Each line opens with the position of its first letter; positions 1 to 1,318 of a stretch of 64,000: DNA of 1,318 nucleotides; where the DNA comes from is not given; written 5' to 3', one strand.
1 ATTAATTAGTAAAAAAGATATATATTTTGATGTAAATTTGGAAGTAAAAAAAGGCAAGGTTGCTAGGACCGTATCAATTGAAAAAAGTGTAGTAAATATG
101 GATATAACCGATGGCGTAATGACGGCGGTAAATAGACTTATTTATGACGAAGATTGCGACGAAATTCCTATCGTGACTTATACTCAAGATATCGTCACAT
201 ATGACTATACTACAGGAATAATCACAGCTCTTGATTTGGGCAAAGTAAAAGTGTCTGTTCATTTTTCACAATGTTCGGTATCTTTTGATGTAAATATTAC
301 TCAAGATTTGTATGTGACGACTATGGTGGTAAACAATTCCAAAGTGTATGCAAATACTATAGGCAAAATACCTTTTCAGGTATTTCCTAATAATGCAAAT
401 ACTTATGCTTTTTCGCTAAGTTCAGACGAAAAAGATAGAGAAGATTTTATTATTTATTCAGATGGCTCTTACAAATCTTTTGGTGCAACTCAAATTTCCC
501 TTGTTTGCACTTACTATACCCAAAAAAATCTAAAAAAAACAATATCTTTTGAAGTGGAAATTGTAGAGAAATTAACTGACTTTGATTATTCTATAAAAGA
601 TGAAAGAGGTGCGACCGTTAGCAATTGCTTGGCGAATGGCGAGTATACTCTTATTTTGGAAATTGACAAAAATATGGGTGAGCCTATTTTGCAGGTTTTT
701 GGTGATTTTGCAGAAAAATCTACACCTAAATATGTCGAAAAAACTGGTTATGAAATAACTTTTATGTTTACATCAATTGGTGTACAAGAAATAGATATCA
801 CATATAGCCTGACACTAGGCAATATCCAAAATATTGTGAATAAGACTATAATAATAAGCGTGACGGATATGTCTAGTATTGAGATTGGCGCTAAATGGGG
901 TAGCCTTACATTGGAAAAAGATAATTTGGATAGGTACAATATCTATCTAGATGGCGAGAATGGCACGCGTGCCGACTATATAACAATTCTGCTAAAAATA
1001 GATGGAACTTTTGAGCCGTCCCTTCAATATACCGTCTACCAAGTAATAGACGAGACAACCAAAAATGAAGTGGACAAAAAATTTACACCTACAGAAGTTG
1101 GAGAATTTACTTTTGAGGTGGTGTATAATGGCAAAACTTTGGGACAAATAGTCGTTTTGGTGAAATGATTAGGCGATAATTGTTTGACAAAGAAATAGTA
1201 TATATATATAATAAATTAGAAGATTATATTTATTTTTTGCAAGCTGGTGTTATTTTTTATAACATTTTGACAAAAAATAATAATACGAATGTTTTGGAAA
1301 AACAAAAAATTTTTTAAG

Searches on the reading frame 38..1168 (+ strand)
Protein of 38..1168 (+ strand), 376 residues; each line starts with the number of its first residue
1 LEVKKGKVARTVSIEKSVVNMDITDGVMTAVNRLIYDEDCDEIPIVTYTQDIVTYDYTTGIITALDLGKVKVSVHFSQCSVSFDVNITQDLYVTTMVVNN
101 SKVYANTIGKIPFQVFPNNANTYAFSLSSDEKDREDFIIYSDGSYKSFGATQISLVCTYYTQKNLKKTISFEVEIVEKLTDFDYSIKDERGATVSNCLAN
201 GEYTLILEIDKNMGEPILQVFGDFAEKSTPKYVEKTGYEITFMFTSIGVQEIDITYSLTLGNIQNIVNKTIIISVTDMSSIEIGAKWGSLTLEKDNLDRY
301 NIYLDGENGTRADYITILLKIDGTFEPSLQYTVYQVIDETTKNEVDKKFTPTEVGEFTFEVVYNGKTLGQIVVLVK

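Call 59: find_encoding_contigs(protein=window:38-1168:+, flank=10000, max_places=3)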
Protein window:38-1168:+ (376 aa): no gene with exactly this product is on record in the collection.
